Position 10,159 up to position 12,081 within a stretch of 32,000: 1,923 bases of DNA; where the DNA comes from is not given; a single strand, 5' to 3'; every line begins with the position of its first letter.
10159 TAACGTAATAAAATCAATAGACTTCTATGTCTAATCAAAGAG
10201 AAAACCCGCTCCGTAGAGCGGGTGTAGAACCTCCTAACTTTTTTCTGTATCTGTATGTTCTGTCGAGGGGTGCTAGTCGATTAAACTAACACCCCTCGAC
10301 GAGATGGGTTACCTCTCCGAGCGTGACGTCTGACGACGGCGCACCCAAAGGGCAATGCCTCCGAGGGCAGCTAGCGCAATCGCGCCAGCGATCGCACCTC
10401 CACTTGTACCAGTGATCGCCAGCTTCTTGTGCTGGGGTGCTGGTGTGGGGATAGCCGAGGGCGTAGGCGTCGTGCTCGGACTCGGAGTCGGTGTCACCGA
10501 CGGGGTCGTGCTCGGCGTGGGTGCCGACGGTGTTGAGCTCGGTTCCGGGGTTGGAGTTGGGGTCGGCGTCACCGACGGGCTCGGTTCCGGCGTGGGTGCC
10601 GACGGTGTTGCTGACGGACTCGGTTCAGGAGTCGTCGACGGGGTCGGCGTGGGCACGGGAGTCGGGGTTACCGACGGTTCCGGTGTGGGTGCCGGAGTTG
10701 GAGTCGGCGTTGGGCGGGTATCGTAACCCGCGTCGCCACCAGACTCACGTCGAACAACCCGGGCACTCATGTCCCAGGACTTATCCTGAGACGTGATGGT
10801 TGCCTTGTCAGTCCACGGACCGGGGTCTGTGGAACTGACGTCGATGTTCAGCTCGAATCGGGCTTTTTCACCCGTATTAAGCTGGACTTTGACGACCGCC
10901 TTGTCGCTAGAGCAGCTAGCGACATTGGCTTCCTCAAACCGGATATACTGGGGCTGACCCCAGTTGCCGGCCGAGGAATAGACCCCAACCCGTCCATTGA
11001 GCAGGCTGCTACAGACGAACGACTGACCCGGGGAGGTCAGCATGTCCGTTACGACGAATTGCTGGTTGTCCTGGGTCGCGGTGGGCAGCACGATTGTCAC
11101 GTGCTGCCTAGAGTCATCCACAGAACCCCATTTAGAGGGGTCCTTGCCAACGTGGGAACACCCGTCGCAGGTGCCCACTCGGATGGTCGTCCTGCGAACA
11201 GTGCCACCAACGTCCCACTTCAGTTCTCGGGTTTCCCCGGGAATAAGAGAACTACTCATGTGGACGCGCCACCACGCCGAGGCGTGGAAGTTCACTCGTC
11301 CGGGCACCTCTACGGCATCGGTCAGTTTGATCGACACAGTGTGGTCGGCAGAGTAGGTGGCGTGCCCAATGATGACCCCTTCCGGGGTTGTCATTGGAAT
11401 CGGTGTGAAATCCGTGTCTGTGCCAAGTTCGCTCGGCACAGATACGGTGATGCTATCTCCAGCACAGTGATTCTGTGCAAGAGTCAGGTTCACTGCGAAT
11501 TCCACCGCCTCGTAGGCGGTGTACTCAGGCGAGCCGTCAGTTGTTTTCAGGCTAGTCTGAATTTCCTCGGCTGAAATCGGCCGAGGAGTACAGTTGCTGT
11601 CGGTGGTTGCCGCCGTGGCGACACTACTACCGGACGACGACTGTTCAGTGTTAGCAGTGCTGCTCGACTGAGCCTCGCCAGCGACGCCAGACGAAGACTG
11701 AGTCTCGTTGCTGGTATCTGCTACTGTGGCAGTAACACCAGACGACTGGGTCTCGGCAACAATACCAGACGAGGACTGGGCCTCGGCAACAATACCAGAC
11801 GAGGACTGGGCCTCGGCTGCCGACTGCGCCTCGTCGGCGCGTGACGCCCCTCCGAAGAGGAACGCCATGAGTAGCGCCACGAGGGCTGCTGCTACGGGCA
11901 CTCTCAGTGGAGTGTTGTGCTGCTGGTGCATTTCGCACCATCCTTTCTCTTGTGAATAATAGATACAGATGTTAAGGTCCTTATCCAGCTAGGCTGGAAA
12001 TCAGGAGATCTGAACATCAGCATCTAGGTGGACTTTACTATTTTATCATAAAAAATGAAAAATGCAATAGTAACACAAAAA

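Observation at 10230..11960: G+C-rich LAxTG-anchored adhesin wedged between rplA and rplJ: candidate actinobacterium-derived surface protein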

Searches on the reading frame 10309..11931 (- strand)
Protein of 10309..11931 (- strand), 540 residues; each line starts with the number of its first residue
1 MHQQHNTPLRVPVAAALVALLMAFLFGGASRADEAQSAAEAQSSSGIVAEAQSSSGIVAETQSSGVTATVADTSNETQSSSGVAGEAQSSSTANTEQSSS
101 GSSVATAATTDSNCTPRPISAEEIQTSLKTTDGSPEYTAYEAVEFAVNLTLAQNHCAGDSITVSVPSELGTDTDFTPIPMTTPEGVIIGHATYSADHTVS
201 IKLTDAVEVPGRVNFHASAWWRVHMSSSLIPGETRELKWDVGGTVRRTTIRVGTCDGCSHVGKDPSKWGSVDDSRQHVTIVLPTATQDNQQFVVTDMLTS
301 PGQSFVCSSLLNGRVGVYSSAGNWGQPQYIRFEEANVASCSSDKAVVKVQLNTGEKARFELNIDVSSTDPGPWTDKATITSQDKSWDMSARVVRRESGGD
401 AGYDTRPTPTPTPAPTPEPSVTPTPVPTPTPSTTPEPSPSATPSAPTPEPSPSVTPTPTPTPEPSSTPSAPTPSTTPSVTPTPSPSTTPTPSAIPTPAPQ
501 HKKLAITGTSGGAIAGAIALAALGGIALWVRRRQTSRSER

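Call 5: search_protein_families(library=pfam, proteins=[window:10309-11931:-], max_evalue=0.01)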
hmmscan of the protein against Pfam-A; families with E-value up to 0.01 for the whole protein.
window:10309-11931:- (540 aa): 0 families

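Call 6: search_protein_families(library=ncbifam, proteins=[window:10309-11931:-], max_evalue=0.01)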
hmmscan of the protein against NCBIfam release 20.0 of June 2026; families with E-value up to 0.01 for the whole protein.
window:10309-11931:- (540 aa): 0 families

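Call 18: search_solved_structures(query=window:10309-11931:-, max_evalue=1, show_alignments=2)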
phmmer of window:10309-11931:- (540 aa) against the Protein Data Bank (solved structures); distinct sequences matched with E-value up to 1: 16.
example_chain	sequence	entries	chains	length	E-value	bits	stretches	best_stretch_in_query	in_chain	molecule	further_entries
8zvk_A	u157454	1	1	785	8e-10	41.4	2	403-490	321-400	AaBgIC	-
6ncl_a0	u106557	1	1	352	2.1e-05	26.9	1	406-487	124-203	P14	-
8ek1_P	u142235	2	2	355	0.00011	24.5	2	406-496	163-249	Circumsporozoite protein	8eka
9ygf_G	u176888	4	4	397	0.00015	24.1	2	406-496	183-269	Circumsporozoite protein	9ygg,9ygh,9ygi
7v05_X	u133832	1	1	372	0.00021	23.6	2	406-496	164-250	Circumsporozoite protein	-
6mb3_E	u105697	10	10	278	0.00029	23.1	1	402-496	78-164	Plasmodium falciparum recombinant shortened CSP | circumsporozoite protein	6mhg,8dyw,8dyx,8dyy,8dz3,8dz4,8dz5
8eh5_G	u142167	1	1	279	0.00029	23.1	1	402-496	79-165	Circumsporozoite protein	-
23px_A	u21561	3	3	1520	0.00073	21.8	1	398-467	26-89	Putative lipoprotein AcfD homolog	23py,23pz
9m8m_H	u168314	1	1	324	0.0053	18.9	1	408-467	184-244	Photosynthetic reaction center subunit H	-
5cf3_A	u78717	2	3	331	0.0068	18.6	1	156-234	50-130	Bone sialoprotein-binding protein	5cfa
4l3a_A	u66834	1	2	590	0.012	17.8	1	407-456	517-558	Internalin K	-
7q5q_B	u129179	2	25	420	0.028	16.6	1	432-482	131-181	Dihydrolipoyllysine-residue succinyltransferase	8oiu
9cca_A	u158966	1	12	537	0.1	14.7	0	411-450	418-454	Circumsporozoite protein,Pyridoxal 5'-phosphate synthase subunit Pdx1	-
9cca_G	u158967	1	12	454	0.17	14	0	412-450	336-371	Circumsporozoite protein,Pyridoxal 5'-phosphate synthase subunit PDX2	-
9i05_Xh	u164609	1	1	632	0.49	12.4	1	428-497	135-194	RAP domain-containing protein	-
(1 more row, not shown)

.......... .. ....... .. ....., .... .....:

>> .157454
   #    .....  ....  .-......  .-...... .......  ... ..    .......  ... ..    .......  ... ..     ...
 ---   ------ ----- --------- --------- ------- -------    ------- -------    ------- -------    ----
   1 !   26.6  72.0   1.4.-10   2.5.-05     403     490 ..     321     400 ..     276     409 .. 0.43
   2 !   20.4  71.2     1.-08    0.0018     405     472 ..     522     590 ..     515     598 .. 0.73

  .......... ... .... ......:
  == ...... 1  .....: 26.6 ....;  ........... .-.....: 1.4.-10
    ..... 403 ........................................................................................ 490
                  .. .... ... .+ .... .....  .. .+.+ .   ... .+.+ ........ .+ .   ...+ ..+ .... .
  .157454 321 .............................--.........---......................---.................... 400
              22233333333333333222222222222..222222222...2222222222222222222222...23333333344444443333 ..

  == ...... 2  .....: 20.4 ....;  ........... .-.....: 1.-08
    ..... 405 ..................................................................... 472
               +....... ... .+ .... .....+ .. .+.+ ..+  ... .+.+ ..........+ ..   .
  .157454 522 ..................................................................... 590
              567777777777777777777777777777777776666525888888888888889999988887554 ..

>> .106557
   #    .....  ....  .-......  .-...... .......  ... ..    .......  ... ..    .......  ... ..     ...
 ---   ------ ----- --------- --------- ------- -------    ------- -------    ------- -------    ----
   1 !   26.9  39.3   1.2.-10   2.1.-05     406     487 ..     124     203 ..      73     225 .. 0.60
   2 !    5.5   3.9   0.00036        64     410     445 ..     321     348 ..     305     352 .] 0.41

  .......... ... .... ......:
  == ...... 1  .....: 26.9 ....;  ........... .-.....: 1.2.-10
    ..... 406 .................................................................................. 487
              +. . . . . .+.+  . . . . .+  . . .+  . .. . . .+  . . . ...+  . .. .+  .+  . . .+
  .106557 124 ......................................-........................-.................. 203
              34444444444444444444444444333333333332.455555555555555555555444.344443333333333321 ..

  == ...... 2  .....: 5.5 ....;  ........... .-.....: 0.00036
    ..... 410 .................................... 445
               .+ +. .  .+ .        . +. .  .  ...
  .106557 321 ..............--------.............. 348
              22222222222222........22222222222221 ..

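Call 29: search_protein_representatives(protein=window:10309-11931:-)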
Query: 540 residues. Proteins with E-value up to 0.001 (for the whole library): 2225; up to 1e-10: 95; up to 1e-30: 16. The best 150 are listed.
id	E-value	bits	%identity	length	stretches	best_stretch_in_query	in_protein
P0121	8.6e-199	678.1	65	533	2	1-499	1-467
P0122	1.1e-111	390.7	53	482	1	108-539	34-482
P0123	1.7e-73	264.7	46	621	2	83-418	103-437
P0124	1.3e-68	248.7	58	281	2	279-474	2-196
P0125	2.0e-57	211.7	40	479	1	110-493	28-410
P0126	1.1e-56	209.3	67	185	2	324-417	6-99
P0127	1.4e-55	205.6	40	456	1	74-490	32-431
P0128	6.7e-49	183.6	72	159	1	2-173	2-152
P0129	1.1e-47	179.6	36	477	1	108-528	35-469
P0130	5.7e-45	170.6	39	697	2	115-424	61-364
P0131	2.6e-42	161.9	36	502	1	107-522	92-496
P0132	7.4e-41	157.1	49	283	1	108-273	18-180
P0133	1.4e-36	143.0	31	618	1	76-416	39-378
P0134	4.8e-36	141.2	57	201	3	95-185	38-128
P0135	2.3e-34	135.6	66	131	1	297-391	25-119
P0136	7.3e-31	124.1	31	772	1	117-422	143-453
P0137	9.5e-30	120.4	34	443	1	103-467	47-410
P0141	2.5e-28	115.7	36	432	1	138-483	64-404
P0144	3.0e-26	108.9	32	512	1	92-464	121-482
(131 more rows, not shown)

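Call 39: find_encoding_contigs(protein=P0123, flank=6000, max_places=3)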
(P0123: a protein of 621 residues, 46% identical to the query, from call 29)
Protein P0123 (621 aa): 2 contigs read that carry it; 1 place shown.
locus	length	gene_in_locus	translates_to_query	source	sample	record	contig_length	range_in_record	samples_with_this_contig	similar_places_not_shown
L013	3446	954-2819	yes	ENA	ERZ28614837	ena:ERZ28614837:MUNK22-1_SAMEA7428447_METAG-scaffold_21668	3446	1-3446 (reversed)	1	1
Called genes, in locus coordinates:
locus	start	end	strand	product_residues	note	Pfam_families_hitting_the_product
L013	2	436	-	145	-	?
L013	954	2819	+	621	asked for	PF17961:Big_8 (weak), PF04886:PT (weak)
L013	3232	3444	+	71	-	?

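Call 49: find_encoding_contigs(protein=P0130, flank=6000, max_places=2)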
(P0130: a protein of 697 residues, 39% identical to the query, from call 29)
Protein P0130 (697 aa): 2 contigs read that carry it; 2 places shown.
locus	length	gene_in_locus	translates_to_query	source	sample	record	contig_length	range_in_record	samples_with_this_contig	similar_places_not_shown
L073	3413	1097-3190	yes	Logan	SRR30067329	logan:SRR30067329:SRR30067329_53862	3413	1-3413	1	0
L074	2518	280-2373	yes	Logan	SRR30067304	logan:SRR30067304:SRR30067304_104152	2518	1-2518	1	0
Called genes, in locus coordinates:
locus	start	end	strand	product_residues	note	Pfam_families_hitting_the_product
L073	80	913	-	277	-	PF00561:Abhydrolase_1, PF12146:Hydrolase_4, PF12697:Abhydrolase_6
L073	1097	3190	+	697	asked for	-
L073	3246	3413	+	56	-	?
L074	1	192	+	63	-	?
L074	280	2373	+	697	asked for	-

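Call 50: find_encoding_contigs(protein=P0133, flank=6000, max_places=2)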
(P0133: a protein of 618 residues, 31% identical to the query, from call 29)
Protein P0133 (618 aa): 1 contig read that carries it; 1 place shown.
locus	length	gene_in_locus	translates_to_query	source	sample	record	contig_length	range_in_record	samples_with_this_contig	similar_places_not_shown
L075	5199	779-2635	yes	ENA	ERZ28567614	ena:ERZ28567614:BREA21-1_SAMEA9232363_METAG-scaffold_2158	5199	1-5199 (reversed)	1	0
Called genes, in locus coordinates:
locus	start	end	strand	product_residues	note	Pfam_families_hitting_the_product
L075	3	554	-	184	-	?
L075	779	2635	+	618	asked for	-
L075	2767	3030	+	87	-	PF00166:Cpn10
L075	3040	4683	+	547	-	PF00118:Cpn60_TCP1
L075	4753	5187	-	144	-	-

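Call 51: find_encoding_contigs(protein=P0136, flank=6000, max_places=2)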
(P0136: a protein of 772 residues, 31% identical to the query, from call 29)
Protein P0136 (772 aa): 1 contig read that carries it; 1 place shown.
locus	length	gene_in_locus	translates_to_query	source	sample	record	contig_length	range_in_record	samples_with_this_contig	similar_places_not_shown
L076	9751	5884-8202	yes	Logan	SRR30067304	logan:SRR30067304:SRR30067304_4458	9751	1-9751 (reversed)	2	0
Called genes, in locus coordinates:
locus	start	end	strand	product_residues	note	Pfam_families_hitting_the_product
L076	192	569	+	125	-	-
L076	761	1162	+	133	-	-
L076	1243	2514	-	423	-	PF13439:Glyco_transf_4, PF13579:Glyco_trans_4_4, PF00534:Glycos_transf_1, PF13692:Glyco_trans_1_4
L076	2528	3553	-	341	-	PF13439:Glyco_transf_4, PF13579:Glyco_trans_4_4 (weak), PF20706:GT4-conflict, PF00534:Glycos_transf_1, PF13692:Glyco_trans_1_4, PF13524:Glyco_trans_1_2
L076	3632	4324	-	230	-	-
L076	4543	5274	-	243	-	PF00696:AA_kinase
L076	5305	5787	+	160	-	PF01668:SmpB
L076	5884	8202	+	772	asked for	-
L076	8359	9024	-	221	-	-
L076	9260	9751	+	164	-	?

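Call 64: list_cluster_members(proteins=[P0123, P0125, P0127, P0130, P0131, P0133, P0136, P0137, P0141, P0144])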
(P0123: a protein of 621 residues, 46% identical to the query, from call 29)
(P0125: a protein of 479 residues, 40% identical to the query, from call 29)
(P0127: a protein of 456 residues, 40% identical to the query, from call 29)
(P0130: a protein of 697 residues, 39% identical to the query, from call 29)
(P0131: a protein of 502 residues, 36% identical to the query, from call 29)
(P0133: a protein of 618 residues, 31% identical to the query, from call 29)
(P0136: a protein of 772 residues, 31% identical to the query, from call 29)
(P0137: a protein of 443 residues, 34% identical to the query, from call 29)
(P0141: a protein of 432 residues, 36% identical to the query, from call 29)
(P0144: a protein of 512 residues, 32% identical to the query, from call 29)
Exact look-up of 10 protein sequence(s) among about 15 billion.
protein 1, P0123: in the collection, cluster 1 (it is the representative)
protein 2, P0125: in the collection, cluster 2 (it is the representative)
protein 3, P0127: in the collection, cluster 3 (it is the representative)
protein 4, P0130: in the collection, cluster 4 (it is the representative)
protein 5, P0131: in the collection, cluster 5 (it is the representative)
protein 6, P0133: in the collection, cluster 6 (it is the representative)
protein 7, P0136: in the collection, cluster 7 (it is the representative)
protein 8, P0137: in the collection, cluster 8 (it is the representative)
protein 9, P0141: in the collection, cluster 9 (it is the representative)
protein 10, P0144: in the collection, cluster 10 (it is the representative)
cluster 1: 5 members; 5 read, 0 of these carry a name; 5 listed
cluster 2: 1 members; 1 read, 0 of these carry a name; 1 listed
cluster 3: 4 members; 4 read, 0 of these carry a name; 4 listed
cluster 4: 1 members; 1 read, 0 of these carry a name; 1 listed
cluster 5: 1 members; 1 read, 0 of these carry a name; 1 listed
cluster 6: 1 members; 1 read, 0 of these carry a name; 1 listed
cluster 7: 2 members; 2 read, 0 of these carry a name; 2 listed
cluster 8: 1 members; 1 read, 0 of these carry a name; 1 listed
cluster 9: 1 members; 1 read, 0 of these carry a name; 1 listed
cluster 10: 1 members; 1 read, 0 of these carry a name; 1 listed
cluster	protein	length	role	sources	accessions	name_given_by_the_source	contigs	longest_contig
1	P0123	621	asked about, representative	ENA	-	-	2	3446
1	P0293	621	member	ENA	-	-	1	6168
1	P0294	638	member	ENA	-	-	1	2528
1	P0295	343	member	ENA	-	-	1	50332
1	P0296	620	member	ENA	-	-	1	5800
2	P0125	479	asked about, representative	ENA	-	-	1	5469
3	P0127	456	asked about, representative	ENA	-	-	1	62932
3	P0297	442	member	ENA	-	-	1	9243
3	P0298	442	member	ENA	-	-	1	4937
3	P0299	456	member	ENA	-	-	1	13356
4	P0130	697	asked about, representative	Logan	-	-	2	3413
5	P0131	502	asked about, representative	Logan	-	-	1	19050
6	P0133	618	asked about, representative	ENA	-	-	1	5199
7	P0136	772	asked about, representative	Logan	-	-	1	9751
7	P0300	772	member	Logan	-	-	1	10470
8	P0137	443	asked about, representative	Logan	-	-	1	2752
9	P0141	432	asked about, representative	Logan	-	-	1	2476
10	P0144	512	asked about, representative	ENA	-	-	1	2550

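Call 65: find_encoding_contigs(protein=P0295, flank=10000, max_places=1)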
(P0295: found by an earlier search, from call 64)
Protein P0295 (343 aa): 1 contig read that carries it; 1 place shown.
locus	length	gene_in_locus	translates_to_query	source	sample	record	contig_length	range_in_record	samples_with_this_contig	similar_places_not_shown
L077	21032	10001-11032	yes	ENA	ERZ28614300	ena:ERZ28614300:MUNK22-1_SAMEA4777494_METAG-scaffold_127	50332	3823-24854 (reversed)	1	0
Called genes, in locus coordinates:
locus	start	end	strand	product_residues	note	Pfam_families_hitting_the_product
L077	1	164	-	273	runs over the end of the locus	PF00119:ATP-synt_A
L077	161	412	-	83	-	PF09527:ATPase_gene1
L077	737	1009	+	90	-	PF00462:Glutaredoxin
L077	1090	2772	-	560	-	PF00005:ABC_tran, PF02463:SMC_N (faint), PF13476:AAA_23 (faint), PF13555:AAA_29 (faint), PF01926:MMR_HSR1 (faint), PF13304:AAA_21 (faint), PF12848:ABC_tran_Xtn (weak), PF00005:ABC_tran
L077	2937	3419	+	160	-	PF01668:SmpB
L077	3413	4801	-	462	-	PF13439:Glyco_transf_4, PF13579:Glyco_trans_4_4, PF00534:Glycos_transf_1, PF13692:Glyco_trans_1_4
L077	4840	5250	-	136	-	-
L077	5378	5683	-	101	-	-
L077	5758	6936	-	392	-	PF13477:Glyco_trans_4_2 (weak), PF20706:GT4-conflict, PF13439:Glyco_transf_4, PF13579:Glyco_trans_4_4, PF00534:Glycos_transf_1, PF13692:Glyco_trans_1_4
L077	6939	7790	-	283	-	PF00561:Abhydrolase_1, PF12146:Hydrolase_4 (weak), PF12697:Abhydrolase_6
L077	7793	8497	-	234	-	PF00696:AA_kinase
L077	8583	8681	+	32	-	-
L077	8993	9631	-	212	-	-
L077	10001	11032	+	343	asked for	PF04886:PT (weak)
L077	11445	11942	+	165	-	PF00561:Abhydrolase_1 (weak)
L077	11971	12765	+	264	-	PF03372:Exo_endo_phos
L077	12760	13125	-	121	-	-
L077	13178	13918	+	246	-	PF12710:HAD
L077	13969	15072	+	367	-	-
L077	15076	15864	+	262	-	-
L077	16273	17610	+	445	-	PF04203:Sortase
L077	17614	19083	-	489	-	PF08308:PEGA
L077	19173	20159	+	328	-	-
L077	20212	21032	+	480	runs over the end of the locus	PF00749:tRNA-synt_1c, PF19269:Anticodon_2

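Call 66: find_encoding_contigs(protein=P0127, flank=8000, max_places=1)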
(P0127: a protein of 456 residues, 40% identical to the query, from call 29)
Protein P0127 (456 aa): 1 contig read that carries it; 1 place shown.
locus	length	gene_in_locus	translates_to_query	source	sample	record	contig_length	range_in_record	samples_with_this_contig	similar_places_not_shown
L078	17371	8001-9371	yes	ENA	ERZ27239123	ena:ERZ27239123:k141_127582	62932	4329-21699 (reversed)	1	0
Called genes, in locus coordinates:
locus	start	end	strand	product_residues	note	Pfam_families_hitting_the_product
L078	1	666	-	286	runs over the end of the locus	PF00294:PfkB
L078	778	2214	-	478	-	PF00206:Lyase_1, PF10397:ADSL_C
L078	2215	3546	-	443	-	PF02844:GARS_N, PF01071:GARS_A, PF02843:GARS_C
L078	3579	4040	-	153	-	PF12802:MarR_2, PF01047:MarR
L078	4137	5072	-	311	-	PF00288:GHMP_kinases_N, PF08544:GHMP_kinases_C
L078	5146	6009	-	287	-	PF00398:RrnaAD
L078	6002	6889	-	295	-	PF01026:TatD_DNase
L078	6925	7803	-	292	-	PF00590:TP_methylase, PF23016:RsmI_C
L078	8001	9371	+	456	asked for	PF17961:Big_8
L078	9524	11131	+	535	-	PF02366:PMT, PF13231:PMT_2, PF16192:PMT_4TMC (weak)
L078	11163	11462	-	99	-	-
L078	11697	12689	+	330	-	PF00528:BPD_transp_1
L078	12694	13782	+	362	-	PF12911:OppC_N, PF00528:BPD_transp_1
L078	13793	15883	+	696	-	PF00005:ABC_tran, PF02463:SMC_N (faint), PF13401:AAA_22 (faint), PF13555:AAA_29 (faint), PF13304:AAA_21 (weak), PF08352:oligo_HPY, PF00005:ABC_tran, PF08352:oligo_HPY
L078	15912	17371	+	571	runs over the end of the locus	PF00496:SBP_bac_5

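Call 68: search_protein_families(library=ncbifam, proteins=[L077:16273-17610:+], max_evalue=0.01)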
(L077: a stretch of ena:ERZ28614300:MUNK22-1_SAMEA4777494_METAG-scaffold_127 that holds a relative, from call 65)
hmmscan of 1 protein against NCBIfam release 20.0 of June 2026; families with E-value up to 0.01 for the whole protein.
L077:16273-17610:+ (445 aa): 7 families
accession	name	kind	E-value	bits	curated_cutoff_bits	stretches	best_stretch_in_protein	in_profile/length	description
NF033745.1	class_C_sortase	subfamily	5.2e-24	85.2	160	1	263-402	95-220/220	class C sortase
TIGR01076.1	sortase_fam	subfamily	5.1e-20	71.6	39.35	1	264-405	3-130/136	sortase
NF058671.1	sortase_SrtD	exception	8.4e-15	54.9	140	1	263-398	66-183/187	class D sortase, LPxTATN-specific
NF033746.1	class_D_sortase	subfamily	1.4e-14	54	165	1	263-402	12-133/135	class D sortase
NF033747.1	class_E_sortase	subfamily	2.6e-12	47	160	1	264-402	74-205/211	class E sortase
NF033748.1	class_F_sortase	subfamily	1.5e-07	31.2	166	1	263-387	13-134/155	class F sortase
TIGR03784.1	marine_sortase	equivalog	1e-05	25.2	158.25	1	303-390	83-160/174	class GN sortase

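Call 72: find_encoding_contigs(protein=P0125, flank=5000, max_places=1)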
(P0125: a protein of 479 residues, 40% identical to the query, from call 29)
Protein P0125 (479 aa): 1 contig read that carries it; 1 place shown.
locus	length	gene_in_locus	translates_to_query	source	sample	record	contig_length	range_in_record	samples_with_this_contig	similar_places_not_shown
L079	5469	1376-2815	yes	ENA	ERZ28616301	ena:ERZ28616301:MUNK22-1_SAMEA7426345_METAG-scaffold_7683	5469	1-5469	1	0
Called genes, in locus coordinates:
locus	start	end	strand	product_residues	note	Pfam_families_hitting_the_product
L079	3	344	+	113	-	?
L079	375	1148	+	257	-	-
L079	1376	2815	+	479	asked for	PF17961:Big_8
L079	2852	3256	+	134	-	-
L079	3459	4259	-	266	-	PF02899:Phage_int_SAM_1, PF00589:Phage_integrase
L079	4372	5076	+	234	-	-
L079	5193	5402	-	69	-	-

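Call 73: find_encoding_contigs(protein=P0131, flank=6000, max_places=1)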
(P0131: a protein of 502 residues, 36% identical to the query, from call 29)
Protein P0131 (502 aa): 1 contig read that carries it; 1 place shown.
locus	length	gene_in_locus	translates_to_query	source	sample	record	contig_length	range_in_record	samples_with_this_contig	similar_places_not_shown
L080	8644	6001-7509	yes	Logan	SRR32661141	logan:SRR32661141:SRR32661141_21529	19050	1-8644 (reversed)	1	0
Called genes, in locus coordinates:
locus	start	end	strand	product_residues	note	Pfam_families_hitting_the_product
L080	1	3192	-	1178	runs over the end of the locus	PF02811:PHP, PF07733:DNA_pol3_alpha, PF17657:DNA_pol3_finger, PF14579:HHH_6, PF01336:tRNA_anti-codon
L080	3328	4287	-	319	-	PF01790:LGT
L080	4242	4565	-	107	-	-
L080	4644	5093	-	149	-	PF09534:Trp_oprn_chp (faint)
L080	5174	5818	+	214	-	-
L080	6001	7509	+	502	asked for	PF17961:Big_8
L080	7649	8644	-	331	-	?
